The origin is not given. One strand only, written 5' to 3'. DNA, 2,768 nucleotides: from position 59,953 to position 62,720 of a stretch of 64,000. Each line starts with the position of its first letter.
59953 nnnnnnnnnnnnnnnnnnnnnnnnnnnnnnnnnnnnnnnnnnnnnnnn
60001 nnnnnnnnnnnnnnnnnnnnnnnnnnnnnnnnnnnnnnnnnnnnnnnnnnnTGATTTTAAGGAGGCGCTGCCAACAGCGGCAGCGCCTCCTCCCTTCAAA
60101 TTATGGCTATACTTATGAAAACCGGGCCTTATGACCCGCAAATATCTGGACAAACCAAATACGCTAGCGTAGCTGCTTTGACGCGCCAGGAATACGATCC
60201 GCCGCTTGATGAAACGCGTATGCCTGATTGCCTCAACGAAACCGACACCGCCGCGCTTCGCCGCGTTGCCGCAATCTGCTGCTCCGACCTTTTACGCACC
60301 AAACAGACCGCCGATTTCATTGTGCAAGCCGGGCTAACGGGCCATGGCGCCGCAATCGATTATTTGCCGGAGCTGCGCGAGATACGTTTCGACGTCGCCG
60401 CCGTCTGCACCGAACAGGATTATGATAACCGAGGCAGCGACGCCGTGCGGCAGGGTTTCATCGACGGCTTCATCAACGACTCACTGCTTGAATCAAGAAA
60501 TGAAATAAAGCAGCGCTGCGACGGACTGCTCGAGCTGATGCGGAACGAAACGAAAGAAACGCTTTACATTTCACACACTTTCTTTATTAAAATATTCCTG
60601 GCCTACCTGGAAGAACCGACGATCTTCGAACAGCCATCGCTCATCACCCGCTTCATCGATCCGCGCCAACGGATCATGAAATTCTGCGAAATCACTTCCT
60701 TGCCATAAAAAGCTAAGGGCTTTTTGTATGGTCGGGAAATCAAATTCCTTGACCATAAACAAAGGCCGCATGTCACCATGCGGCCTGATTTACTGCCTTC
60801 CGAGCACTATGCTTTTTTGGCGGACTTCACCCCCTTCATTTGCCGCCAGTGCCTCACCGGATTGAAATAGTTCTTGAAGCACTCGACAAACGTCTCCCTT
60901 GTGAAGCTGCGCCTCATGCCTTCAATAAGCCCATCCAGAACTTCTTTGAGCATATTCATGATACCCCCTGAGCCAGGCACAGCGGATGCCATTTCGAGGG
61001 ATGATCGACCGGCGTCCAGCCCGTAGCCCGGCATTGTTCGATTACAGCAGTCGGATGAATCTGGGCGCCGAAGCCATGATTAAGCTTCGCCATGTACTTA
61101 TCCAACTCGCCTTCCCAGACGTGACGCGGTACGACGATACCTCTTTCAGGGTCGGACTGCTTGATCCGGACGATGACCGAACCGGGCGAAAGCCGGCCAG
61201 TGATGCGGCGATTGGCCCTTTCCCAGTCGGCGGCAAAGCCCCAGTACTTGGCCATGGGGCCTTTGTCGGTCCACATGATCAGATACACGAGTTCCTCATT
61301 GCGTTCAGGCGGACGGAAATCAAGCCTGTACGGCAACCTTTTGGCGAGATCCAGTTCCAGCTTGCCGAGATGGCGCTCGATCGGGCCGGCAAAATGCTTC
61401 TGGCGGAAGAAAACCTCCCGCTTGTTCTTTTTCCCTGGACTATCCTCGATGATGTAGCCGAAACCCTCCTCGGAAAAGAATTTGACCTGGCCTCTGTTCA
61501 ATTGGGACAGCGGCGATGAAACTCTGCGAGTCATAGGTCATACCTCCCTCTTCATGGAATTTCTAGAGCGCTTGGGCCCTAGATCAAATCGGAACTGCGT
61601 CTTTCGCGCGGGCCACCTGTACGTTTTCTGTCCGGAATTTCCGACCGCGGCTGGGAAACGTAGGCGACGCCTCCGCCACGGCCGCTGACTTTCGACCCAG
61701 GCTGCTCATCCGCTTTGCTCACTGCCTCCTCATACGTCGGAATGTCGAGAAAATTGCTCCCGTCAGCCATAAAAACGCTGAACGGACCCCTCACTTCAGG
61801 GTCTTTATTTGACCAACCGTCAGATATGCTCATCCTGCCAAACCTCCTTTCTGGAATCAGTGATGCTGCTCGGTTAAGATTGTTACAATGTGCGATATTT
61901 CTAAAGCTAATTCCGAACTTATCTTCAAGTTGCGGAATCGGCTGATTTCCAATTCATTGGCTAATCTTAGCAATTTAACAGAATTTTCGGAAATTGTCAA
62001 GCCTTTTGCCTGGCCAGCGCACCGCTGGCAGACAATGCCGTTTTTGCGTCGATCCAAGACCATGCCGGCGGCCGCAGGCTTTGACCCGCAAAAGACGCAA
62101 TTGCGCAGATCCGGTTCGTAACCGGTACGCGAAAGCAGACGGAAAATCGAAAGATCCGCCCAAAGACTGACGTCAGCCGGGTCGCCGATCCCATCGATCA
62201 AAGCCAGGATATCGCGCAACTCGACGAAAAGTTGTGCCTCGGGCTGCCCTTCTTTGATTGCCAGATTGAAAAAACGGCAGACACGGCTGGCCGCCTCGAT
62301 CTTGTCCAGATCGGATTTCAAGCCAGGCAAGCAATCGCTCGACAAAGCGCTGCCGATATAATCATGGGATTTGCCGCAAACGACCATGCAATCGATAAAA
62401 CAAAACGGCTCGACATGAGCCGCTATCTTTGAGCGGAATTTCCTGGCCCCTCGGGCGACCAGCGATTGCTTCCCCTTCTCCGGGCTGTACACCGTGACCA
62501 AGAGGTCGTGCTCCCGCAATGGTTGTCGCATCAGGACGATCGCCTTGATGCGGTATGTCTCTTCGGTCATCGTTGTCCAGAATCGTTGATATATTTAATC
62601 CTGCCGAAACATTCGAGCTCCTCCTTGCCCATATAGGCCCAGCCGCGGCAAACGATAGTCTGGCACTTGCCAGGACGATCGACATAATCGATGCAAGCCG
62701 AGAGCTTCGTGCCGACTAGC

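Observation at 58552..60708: Back-to-back twin T-box leaders: one for aspS, the other for an uncharacterised two-gene operon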

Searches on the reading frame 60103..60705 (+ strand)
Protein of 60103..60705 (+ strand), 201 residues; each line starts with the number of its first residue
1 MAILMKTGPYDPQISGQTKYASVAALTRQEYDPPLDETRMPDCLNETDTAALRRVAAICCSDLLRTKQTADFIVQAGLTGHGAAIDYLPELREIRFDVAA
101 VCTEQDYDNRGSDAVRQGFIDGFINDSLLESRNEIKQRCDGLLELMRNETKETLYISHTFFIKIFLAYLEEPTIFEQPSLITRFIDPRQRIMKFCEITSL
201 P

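Call 10: search_protein_families(library=pfam, proteins=[window:60103-60705:+], max_evalue=0.1)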
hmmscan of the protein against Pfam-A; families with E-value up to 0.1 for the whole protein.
window:60103-60705:+ (201 aa): 1 family
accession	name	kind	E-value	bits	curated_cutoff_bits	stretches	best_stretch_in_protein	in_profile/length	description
PF00300.27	His_Phos_1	-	5.1e-12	46.3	21.7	1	16-171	7-160/194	Histidine phosphatase superfamily (branch 1)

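Call 11: search_protein_families(library=ncbifam, proteins=[window:60103-60705:+], max_evalue=0.1)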
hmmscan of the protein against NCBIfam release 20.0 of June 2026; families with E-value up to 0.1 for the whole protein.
window:60103-60705:+ (201 aa): 5 families
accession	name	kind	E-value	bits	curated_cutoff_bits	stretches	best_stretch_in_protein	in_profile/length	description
TIGR03162.1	ribazole_cobC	equivalog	2.6e-05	23.8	162.9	1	34-171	23-157/176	alpha-ribazole phosphatase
NF002901.0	PRK03482.1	equivalog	0.00072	19.2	261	1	34-166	27-158/215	2,3-diphosphoglycerate-dependent phosphoglycerate mutase GpmB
NF005567.0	PRK07238.1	equivalog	0.0038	16.6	326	1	53-166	223-334/378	bifunctional RNase H/acid phosphatase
NF038349.1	dPGM_arch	equivalog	0.0076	16.2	225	1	54-169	45-148/194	2,3-diphosphoglycerate-dependent phosphoglycerate mutase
NF011580.0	PRK15004.1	equivalog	0.016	15.2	250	1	55-117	47-105/203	adenosylcobalamin/alpha-ribazole phosphatase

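Call 85: find_homologous_proteins(query=window:60103-60705:+, max_evalue=0.00001)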
Query window:60103-60705:+ (201 aa): 6 proteins with E <= 0.00001 among 271 candidates.
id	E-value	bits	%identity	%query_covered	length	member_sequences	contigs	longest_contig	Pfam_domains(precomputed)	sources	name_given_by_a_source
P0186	1.0e-127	441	100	98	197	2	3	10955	PF00300.28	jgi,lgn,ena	-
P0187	1.5e-84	301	70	98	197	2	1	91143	PF00300.28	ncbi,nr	ncbi:histidine phosphatase family protein [Candidatus Falkowbacteria bacterium]|nr:histidine phospha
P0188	7.5e-65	236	57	98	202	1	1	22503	PF00300.28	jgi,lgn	jgi:broad specificity phosphatase PhoE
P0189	2.4e-63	232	55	98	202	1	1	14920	PF00300.28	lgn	-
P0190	1.9e-58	216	52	97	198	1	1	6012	PF00300.28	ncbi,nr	ncbi:histidine phosphatase family protein [Candidatus Falkowbacteria bacterium]|nr:histidine phospha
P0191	1.3e-35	141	38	100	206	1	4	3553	PF00300.28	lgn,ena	-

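Call 91: predict_structure(alignment_id=A5)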
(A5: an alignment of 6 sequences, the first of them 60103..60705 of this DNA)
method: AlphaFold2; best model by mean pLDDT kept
length: 201 residues; sequences in the alignment: 6
mean_pLDDT: 94.0   pTM: 0.91
mean pLDDT of the five models: 94.0, 94.0, 89.4, 89.3, 88.7
residues with pLDDT >= 90: 174; 70-90: 26; 50-70: 1; < 50: 0
segments of 3 or more residues with pLDDT < 50: none
pLDDT, mean of each block of 10 residues (from residue 1): 95 95 96 96 84 91 96 90 89 95 93 95 97 98 92 95 98 97 96 94 72
secondary structure, 60 per line:
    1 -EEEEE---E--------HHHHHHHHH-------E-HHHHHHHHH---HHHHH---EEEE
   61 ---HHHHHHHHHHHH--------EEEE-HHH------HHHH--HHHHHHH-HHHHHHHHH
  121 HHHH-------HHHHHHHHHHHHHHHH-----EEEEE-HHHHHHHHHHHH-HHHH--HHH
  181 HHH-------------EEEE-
elements in order: E2-6 H19-27 H37-45 H49-53 E57-60 H64-75 E84-87 H98-101 H104-110 H112-124 H132-147 E153-157 H159-170 H172-175 H178-183 E197-200

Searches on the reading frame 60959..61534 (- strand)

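Call 10: search_protein_families(library=pfam, proteins=[window:60959-61534:-], max_evalue=0.1)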
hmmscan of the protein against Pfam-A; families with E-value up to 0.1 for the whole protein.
window:60959-61534:- (192 aa): 1 family
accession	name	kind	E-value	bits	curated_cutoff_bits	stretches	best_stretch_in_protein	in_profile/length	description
PF00313.28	CSD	-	0.043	14.1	27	1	14-54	2-39/66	'Cold-shock' DNA-binding domain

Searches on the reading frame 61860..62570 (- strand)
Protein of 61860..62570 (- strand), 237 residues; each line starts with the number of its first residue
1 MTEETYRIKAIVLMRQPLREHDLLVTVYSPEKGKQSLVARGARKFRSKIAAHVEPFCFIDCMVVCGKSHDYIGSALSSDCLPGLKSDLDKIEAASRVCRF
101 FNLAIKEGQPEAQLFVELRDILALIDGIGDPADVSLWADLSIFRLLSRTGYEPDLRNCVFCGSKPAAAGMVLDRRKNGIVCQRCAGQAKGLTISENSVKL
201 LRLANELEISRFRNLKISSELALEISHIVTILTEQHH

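Call 10: search_protein_families(library=pfam, proteins=[window:61860-62570:-], max_evalue=0.1)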
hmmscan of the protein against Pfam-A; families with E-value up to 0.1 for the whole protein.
window:61860-62570:- (237 aa): 3 families
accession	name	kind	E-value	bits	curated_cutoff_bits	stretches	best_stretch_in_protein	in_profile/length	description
PF11967.14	RecO_N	-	9.7e-19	67.6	27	1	5-66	3-65/80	Recombination protein O N terminal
PF02565.21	RecO_C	-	1.8e-18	67.2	22.1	1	86-236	2-148/157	Recombination protein O C terminal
PF06689.19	zf-C4_ClpX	-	0.026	14.8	27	1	157-189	2-34/39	ClpX C4-type zinc finger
